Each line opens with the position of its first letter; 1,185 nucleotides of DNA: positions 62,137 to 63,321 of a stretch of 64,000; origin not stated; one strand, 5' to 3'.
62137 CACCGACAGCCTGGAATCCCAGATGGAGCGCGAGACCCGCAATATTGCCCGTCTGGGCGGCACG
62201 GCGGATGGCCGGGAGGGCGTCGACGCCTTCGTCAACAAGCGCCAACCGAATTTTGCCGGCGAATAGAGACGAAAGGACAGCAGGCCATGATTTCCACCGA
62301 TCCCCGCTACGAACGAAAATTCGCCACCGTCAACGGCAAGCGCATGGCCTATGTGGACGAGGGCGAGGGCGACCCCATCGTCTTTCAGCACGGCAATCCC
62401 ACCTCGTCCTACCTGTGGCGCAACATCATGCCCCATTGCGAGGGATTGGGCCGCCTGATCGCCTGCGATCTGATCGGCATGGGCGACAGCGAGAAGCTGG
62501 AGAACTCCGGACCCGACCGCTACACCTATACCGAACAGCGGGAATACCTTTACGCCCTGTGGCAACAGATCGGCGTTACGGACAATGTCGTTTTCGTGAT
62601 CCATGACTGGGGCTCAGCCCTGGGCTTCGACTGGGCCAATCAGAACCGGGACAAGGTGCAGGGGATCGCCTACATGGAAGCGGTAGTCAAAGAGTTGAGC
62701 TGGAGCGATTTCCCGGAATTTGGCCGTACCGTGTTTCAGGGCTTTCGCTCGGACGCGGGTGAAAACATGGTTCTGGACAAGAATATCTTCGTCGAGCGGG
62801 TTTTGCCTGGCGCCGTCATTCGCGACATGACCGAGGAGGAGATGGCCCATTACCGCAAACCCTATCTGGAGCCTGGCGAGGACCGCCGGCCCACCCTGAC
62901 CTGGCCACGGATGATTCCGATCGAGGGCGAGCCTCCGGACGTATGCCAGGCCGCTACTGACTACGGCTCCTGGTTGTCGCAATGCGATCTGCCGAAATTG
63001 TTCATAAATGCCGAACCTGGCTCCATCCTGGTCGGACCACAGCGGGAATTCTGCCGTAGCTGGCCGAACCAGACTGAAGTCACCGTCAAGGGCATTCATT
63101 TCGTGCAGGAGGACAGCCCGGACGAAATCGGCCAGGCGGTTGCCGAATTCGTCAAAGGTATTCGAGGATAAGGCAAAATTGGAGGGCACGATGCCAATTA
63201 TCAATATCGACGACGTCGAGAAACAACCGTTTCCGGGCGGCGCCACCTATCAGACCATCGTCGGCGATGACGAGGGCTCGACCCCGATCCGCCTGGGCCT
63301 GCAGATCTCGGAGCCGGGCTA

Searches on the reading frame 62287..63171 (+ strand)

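Call 79: search_protein_families(library=pfam, proteins=[window:62287-63171:+], max_evalue=0.00001)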
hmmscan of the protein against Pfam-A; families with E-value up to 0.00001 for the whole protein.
window:62287-63171:+ (294 aa): 2 families
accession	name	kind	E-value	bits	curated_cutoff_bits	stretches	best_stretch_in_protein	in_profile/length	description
PF00561.26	Abhydrolase_1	-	1.8e-19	70.8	25.8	1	30-277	2-244/245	alpha/beta hydrolase fold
PF12697.13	Abhydrolase_6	-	7.4e-08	33.8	26.3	1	31-281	1-214/217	Alpha/beta hydrolase family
